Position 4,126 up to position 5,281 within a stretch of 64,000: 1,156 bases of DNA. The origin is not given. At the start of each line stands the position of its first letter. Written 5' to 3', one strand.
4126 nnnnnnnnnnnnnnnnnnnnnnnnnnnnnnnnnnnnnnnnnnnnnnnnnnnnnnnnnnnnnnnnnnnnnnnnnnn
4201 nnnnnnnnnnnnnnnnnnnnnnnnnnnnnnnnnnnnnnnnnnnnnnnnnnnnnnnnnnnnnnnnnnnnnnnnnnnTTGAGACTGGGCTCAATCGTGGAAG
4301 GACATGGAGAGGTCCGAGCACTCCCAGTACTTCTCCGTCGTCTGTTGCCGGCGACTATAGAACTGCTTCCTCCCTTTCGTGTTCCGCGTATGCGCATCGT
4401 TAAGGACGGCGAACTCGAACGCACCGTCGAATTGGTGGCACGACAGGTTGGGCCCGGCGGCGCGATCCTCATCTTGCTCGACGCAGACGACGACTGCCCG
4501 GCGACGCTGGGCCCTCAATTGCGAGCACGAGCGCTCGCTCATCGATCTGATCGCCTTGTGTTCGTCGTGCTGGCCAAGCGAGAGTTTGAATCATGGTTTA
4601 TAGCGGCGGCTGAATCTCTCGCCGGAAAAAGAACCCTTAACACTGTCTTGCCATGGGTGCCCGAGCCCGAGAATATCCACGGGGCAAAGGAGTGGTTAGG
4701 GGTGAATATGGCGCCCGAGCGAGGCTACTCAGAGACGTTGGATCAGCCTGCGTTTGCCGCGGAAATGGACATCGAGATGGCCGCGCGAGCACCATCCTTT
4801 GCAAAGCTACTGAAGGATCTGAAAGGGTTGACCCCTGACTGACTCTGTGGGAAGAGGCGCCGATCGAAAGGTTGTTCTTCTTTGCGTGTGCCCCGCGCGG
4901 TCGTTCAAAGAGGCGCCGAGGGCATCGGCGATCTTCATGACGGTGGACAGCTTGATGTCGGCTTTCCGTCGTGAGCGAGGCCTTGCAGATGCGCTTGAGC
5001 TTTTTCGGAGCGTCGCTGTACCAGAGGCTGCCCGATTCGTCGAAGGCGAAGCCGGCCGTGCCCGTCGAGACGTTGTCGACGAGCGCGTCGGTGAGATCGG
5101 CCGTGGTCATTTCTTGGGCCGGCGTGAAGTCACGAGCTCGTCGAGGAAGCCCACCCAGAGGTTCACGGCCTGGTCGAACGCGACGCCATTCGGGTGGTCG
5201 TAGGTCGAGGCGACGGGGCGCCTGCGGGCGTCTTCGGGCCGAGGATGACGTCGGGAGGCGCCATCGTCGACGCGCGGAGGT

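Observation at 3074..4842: Overlapping ABC/OLD-type ATPase + DUF4276-like TOPRIM-motif protein on a lower-GC islet: candidate split-OLD / PARIS-like defence pair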

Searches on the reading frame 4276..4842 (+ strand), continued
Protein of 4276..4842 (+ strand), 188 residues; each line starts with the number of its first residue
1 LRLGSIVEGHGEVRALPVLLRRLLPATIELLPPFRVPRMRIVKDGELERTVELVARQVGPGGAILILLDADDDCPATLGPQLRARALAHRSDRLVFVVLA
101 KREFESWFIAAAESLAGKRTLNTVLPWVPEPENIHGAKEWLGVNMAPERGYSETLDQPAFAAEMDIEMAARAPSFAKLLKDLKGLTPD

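Call 35: find_encoding_contigs(protein=P0060, flank=8000, max_places=2)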
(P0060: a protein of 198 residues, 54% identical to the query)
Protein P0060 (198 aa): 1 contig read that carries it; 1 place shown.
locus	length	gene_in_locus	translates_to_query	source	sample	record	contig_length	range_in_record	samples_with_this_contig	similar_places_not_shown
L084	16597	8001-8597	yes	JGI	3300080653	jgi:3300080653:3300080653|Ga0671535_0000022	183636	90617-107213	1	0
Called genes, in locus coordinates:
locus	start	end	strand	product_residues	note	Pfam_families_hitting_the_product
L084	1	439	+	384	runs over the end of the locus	PF13489:Methyltransf_23, PF01728:FtsJ (weak), PF01135:PCMT (weak), PF01209:Ubie_methyltran (weak), PF13847:Methyltransf_31, PF08241:Methyltransf_11 (weak), PF13649:Methyltransf_25, PF13847:Methyltransf_31, +3 more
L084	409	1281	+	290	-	PF12849:PBP_like_2, PF13531:SBP_bac_11, PF12727:PBP_like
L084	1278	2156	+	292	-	PF00528:BPD_transp_1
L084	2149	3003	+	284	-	PF00528:BPD_transp_1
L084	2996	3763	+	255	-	PF02463:SMC_N (faint), PF00005:ABC_tran, PF13401:AAA_22 (faint), PF13304:AAA_21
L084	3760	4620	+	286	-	PF04055:Radical_SAM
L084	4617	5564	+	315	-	PF00149:Metallophos (weak), PF12850:Metallophos_2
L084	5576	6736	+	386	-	PF01946:Thi4 (faint), PF07992:Pyr_redox_2, PF13450:NAD_binding_8 (faint), PF13738:Pyr_redox_3 (weak)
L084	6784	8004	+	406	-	PF02463:SMC_N, PF13175:AAA_15, PF13476:AAA_23 (weak), PF13304:AAA_21, PF13175:AAA_15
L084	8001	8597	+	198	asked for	PF14103:DUF4276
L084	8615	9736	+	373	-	PF00762:Ferrochelatase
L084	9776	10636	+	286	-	PF11138:DUF2911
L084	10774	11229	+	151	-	-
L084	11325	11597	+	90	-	-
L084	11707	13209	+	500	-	PF13391:HNH_2 (weak), PF13424:TPR_12 (faint), PF14559:TPR_19 (faint)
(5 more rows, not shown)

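Call 36: find_encoding_contigs(protein=P0002, flank=8000, max_places=2)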
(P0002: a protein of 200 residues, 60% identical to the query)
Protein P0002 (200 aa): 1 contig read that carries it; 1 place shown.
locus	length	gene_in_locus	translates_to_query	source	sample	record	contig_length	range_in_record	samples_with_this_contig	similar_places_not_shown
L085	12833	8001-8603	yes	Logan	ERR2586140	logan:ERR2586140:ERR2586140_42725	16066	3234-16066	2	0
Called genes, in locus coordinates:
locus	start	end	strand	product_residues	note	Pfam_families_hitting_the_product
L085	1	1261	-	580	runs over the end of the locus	PF00501:AMP-binding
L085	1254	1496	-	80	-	PF00550:PP-binding (weak)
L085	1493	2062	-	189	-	PF04191:PEMT (weak), PF04140:ICMT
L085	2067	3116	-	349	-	PF00195:Chal_sti_synt_N, PF08392:FAE1_CUT1_RppA, PF02797:Chal_sti_synt_C, PF08541:ACP_syn_III_C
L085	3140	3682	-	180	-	-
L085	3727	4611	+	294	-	PF04055:Radical_SAM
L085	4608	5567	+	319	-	PF12850:Metallophos_2 (weak)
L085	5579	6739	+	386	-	PF07992:Pyr_redox_2, PF13450:NAD_binding_8 (faint), PF13738:Pyr_redox_3 (weak)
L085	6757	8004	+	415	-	PF02463:SMC_N, PF13175:AAA_15, PF13476:AAA_23 (weak), PF13304:AAA_21, PF13175:AAA_15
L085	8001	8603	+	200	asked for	PF14103:DUF4276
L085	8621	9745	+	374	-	PF00762:Ferrochelatase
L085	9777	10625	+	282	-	PF11138:DUF2911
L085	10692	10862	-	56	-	-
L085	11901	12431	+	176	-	PF22784:PTP-SAK (weak)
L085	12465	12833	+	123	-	?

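Call 37: find_related_loci(query=A1, collection=viral_contigs, flank=6000)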
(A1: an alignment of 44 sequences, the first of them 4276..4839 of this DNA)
Query A1 (188 aa) in viral_contigs; peptide patterns used: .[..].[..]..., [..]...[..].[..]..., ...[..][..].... (x = any residue, [..] = any of these).
236 stretches matched a pattern, but none encodes a relative of the query by tblastn (E <= 1e-3).

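Call 39: find_related_loci(query=A1, collection=metagenome_contigs, flank=6000)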
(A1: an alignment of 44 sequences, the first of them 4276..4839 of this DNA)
Query A1 (188 aa) in metagenome_contigs; peptide patterns used: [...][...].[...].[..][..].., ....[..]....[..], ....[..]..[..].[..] (x = any residue, [..] = any of these).
600 stretches matched a pattern (row limit reached: there are more); 447 encode a relative of the query (tblastn E <= 1e-3); the best 80 are kept; 80 distinct loci.
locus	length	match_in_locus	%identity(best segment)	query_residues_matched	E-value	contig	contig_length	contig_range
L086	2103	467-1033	56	2-185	8e-63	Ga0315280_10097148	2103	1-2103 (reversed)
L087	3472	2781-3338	54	2-182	4e-61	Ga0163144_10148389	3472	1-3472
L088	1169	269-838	53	1-185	8e-62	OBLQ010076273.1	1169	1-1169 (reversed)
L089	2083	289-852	54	3-185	8e-59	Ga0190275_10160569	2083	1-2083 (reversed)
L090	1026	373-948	53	3-186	6e-62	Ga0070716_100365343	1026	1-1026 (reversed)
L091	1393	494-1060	55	1-185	4e-60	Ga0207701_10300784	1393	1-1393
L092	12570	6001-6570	53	1-185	2e-57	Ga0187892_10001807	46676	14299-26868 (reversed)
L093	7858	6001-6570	55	1-185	7e-57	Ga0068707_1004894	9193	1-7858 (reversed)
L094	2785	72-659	55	1-187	1e-56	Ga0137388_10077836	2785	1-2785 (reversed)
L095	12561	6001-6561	55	1-185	1e-56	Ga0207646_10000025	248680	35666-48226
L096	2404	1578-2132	52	3-182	1e-56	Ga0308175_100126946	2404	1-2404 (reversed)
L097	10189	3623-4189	56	2-185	2e-56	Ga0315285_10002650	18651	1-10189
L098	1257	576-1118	54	1-182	4e-59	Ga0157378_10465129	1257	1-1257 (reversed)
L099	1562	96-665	54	1-185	3e-58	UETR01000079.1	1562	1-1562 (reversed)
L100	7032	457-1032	51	1-185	1e-55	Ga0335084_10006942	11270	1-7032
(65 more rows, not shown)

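Call 40: fold_search(model_id=the predicted structure, library=viral)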
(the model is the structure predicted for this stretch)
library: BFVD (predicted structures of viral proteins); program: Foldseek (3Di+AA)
matches with E <= 10: 818; with E <= 0.001: 0
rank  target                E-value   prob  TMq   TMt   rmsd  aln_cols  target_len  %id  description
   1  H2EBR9                7.2e-03  0.93  0.44  0.25  10.1       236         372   10  Uncharacterized protein [Megavirus courdo7]
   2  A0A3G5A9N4            2.1e-02  0.66  0.40  0.18   8.6       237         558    9  Uncharacterized protein [Hyperionvirus sp.]
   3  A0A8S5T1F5            6.3e-02  0.66  0.30  0.28   7.7       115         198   11  Response regulator [Myoviridae sp. ctWb16]
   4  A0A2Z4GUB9            9.2e-02  0.33  0.35  0.13  11.7       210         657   10  (no name in the UniProt tables at hand)
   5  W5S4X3                9.8e-02  0.18  0.22  0.25   9.2       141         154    9  Ras-like GTP-binding protein [Pithovirus sibericum]
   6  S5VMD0                1.1e-01  0.35  0.31  0.35  12.0       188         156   11  Uncharacterized protein [Pseudomonas phage PaBG]
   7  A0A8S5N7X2            1.3e-01  0.33  0.37  0.18  10.8       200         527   12  Hydrolase [Podoviridae sp. ctcKt3]
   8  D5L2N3                1.3e-01  0.14  0.22  0.26  11.4       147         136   20  Nucleotidyl transferase [uncultured virus]
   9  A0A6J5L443            1.6e-01  0.28  0.24  0.20   7.4       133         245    9  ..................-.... domain containing protein [uncultured Caudovirales phage]
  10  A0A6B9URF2            1.7e-01  0.03  0.13  0.08  18.7       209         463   11  (no name in the UniProt tables at hand)
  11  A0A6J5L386            1.9e-01  0.54  0.31  0.29   8.0       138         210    7  Uncharacterized protein [uncultured Caudovirales phage]
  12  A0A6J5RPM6            1.9e-01  0.30  0.28  0.11   7.0       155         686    8  AAA domain containing protein [uncultured Caudovirales phage]
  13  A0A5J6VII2            1.9e-01  0.11  0.23  0.15  17.4       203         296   12  Sulfotransferase domain-containing protein [Megaviridae environmental sample]
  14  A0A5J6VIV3            2.2e-01  0.44  0.32  0.14   6.9       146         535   10  G domain-containing protein (Fragment) [Megaviridae environmental sample]
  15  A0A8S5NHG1            2.3e-01  0.66  0.36  0.18   4.7       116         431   10  Hydrolase [Podoviridae sp. ct2nF21]
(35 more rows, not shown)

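Call 44: find_encoding_contigs(protein=P0081, flank=8000, max_places=1)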
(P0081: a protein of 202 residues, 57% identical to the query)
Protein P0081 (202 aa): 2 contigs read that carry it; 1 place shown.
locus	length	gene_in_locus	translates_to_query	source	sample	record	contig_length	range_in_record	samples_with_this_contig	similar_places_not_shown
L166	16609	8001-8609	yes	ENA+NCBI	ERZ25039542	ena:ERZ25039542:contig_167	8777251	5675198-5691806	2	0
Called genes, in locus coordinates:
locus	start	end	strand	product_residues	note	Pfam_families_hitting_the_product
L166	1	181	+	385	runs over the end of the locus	PF13489:Methyltransf_23, PF01135:PCMT (weak), PF01209:Ubie_methyltran (weak), PF01728:FtsJ (weak), PF13847:Methyltransf_31, PF08241:Methyltransf_11 (weak), PF08242:Methyltransf_12 (weak), PF13649:Methyltransf_25, +2 more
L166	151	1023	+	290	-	PF12849:PBP_like_2, PF13531:SBP_bac_11 (weak), PF12727:PBP_like (weak)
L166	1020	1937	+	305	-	PF00528:BPD_transp_1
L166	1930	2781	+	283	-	PF00528:BPD_transp_1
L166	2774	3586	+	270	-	PF00005:ABC_tran, PF13304:AAA_21 (weak)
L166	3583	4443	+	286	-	PF04055:Radical_SAM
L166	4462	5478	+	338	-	PF00149:Metallophos (faint), PF12850:Metallophos_2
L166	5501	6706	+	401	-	PF07992:Pyr_redox_2, PF13450:NAD_binding_8 (faint), PF13738:Pyr_redox_3 (faint)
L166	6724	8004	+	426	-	PF02463:SMC_N, PF11398:DUF2813 (faint), PF13175:AAA_15, PF13476:AAA_23, PF13304:AAA_21, PF13175:AAA_15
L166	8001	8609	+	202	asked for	PF14103:DUF4276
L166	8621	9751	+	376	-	PF00762:Ferrochelatase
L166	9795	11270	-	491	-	PF18135:Type_ISP_C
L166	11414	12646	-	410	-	PF00078:RVT_1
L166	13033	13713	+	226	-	-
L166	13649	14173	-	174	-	-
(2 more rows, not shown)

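Call 45: find_encoding_contigs(protein=P0012, flank=8000, max_places=1)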
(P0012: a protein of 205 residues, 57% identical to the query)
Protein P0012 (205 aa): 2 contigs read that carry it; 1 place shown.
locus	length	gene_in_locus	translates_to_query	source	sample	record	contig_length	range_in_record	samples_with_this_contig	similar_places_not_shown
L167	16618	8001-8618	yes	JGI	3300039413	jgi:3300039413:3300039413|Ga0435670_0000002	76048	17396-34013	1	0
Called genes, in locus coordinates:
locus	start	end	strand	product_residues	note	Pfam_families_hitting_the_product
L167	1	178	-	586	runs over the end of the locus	PF00501:AMP-binding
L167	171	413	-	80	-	-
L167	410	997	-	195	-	PF04140:ICMT, PF04191:PEMT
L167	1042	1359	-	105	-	PF04255:DUF433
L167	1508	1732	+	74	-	-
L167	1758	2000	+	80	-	-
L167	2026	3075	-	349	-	PF00195:Chal_sti_synt_N, PF08392:FAE1_CUT1_RppA, PF02797:Chal_sti_synt_C, PF08541:ACP_syn_III_C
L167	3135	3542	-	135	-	-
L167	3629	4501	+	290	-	PF04055:Radical_SAM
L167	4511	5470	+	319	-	PF12850:Metallophos_2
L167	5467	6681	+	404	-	PF07992:Pyr_redox_2, PF13738:Pyr_redox_3 (faint)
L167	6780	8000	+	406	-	PF02463:SMC_N, PF11398:DUF2813 (faint), PF13175:AAA_15, PF13476:AAA_23, PF13304:AAA_21, PF13175:AAA_15, PF13304:AAA_21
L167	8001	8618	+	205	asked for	PF14103:DUF4276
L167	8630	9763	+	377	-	PF00762:Ferrochelatase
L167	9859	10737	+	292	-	PF11138:DUF2911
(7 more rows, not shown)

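Call 46: find_encoding_contigs(protein=P0007, flank=8000, max_places=1)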
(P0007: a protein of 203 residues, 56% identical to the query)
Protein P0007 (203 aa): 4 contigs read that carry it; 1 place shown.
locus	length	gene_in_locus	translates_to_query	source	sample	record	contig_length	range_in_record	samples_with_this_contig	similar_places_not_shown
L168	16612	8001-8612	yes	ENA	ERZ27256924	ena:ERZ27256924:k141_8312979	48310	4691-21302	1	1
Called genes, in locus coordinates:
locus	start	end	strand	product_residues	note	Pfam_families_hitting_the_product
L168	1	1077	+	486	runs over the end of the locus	PF00154:RecA_N (faint), PF03796:DnaB_C (faint), PF06745:ATPase, PF13481:AAA_25 (weak), PF23442:DUF7125 (weak), PF20720:nSTAND3 (weak), PF13481:AAA_25, PF06745:ATPase, +4 more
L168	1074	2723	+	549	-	PF00512:HisKA, PF02518:HATPase_c, PF00072:Response_reg (weak)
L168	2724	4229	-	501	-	PF00154:RecA_N (faint), PF03796:DnaB_C (faint), PF05625:PAXNEB (faint), PF06745:ATPase, PF08423:Rad51 (faint), PF13481:AAA_25 (weak), PF06745:ATPase, PF13481:AAA_25 (weak), +6 more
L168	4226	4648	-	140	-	-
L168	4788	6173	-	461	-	PF13188:PAS_8 (faint), PF08447:PAS_3 (faint), PF00989:PAS, PF08448:PAS_4, PF13426:PAS_9, PF07730:HisKA_3, PF13581:HATPase_c_2 (weak), PF02518:HATPase_c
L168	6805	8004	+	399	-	PF02463:SMC_N, PF13175:AAA_15 (weak), PF13476:AAA_23 (weak), PF13304:AAA_21, PF13175:AAA_15 (weak)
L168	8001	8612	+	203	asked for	PF14103:DUF4276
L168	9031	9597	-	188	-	-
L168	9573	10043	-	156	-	-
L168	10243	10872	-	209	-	PF00106:adh_short (weak), PF01370:Epimerase (weak), PF13460:NAD_binding_10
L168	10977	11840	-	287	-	-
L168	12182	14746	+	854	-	PF01590:GAF, PF13185:GAF_2, PF13492:GAF_3, PF13188:PAS_8 (weak), PF00989:PAS, PF08448:PAS_4, PF02518:HATPase_c, PF00072:Response_reg, +1 more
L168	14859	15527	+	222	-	-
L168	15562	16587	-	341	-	PF01408:GFO_IDH_MocA, PF02894:GFO_IDH_MocA_C, PF22725:GFO_IDH_MocA_C3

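Call 57: search_protein_representatives(alignment_id=A1)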
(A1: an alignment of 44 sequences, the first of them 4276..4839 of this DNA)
Query: 44 sequences, 202 profile positions. Proteins with E-value up to 0.001 (for the whole library): 3339; up to 1e-10: 2284; up to 1e-30: 927. The best 150 are listed.
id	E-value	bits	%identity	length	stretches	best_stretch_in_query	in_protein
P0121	5.2e-84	297.2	-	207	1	1-198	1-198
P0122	1.1e-83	296.1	-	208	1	4-198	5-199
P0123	7.5e-81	286.9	-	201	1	3-195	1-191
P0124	2.5e-80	285.2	-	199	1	3-194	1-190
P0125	1.8e-79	282.4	-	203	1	3-196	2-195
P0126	2.8e-79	281.8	-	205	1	2-198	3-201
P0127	4.4e-78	277.8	-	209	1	1-198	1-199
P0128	4.6e-77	274.5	-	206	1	4-193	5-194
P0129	2.6e-76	272.1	-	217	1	3-196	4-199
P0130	1.0e-73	263.6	-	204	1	1-200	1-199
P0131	2.2e-73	262.5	-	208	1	3-196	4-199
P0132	2.9e-73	262.1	-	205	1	4-197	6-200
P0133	3.5e-73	261.8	-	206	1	3-198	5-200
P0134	1.7e-71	256.3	-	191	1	3-193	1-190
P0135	3.1e-71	255.5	-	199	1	2-195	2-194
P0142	1.8e-68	246.5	-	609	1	4-196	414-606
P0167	6.8e-64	231.5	-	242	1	2-161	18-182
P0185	3.0e-62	226.2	-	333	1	1-196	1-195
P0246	3.9e-58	212.7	-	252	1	17-160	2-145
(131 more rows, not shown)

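Call 58: search_protein_families(library=pfam, proteins=[P0142, P0185, P0167, P0246], max_evalue=0.01)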
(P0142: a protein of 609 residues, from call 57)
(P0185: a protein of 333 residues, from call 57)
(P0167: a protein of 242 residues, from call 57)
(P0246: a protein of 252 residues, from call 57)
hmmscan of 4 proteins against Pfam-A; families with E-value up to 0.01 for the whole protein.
P0142 (609 aa): 8 families
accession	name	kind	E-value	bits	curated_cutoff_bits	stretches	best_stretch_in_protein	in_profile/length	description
PF13304.12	AAA_21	-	5.5e-31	109.2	27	2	211-336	175-304/304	AAA domain, putative AbiEii toxin, Type IV TA system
PF13175.12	AAA_15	-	6.2e-19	69.3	32.1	2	258-334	292-373/374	AAA ATPase domain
PF02463.25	SMC_N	-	6.4e-13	49.1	40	1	9-52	1-47/220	RecF/RecN/SMC N terminal domain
PF14103.11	DUF4276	-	3.7e-11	44.1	30.2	1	419-598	1-190/192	Domain of unknown function (DUF4276)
PF11398.14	DUF2813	-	9.9e-11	42.1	21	2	275-340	267-330/372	Protein of unknown function (DUF2813)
PF13476.12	AAA_23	-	4.4e-07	31.2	27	1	12-94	1-83/201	AAA domain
PF13555.12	AAA_29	-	0.00065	19.8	27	1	31-50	24-43/61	P-loop containing region of AAA domain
PF00005.33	ABC_tran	-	0.0011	20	25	0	25-50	7-32/137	ABC transporter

P0185 (333 aa): 1 family
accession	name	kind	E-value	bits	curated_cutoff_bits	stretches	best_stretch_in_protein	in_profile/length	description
PF14103.11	DUF4276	-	9.6e-10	39.4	30.2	1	9-182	1-185/192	Domain of unknown function (DUF4276)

P0167 (242 aa): 1 family
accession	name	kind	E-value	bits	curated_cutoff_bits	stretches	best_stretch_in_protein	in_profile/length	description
PF14103.11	DUF4276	-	1.5e-08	35.6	30.2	1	25-165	1-140/192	Domain of unknown function (DUF4276)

P0246 (252 aa): 1 family
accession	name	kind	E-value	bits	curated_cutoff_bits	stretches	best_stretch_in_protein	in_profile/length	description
PF14103.11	DUF4276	-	0.00012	22.8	30.2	1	29-132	33-144/192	Domain of unknown function (DUF4276)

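Call 61: search_protein_families(library=pfam, alignment_id=A2, max_evalue=1)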
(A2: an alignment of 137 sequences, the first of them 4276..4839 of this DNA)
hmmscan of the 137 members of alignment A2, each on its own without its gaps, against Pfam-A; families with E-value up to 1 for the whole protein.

A. member 1, window:4276-4839:+ (188 aa): 1 family
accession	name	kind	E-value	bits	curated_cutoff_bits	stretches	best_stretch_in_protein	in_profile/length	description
PF14103.11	DUF4276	-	2.7e-14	54.3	30.2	1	7-182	1-191/192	Domain of unknown function (DUF4276)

B. families by the number of members that match (of 137 scanned): 39 families (the first 25 are shown)
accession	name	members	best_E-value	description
PF14103.11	DUF4276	137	7e-19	Domain of unknown function (DUF4276)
PF00535.33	Glycos_transf_2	12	0.0067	Glycosyl transferase family 2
PF11536.14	DUF3226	8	0.00028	Protein of unknown function (DUF3226)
PF13707.11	RloB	8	0.0025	RloB-like protein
PF14509.12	GH97_C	2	0.028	Glycosyl-hydrolase 97 C-terminal, oligomerisation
PF22513.2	FitA-like_RHH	1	0.0075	Antitoxin FitA-like, ribbon-helix-helix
PF11662.13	DUF3263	1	0.016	Protein of unknown function (DUF3263)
PF05235.19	CHAD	1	0.034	CHAD domain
PF12266.13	DUF3613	1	0.046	Protein of unknown function (DUF3613)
PF01692.24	Paramyxo_C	1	0.046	Paramyxovirus non-structural protein C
PF14581.11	SseB_C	1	0.054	SseB protein C-terminal domain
PF10893.13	Phage_186_Fil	1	0.059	Bacteriophage 186, Fil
PF08599.15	Nbs1_C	1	0.061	DNA damage repair protein Nbs1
PF17906.7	HTH_48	1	0.087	HTH domain in Mos1 transposase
PF22098.1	DUF6942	1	0.1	Family of unknown function (DUF6942)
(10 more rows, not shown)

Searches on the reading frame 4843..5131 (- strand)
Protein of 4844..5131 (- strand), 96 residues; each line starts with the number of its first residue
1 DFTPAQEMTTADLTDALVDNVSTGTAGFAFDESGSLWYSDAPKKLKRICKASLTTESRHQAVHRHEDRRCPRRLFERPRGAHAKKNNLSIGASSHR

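Call 21: search_protein_families(library=pfam, proteins=[window:4844-5131:-, window:4843-5106:-], max_evalue=10)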
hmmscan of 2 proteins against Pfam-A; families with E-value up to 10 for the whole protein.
seq(96 aa): 0 families

seq(88 aa): 2 families
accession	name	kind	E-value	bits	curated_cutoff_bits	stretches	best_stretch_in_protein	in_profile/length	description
PF03007.21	WS_DGAT_cat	-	0.073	13.3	23.6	1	16-69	204-261/263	Wax ester synthase/diacylglycerol acyltransferase catalytic domain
PF25728.1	US29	-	2.1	7.7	27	1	7-73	32-98/324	Cytomegalovirus US29 protein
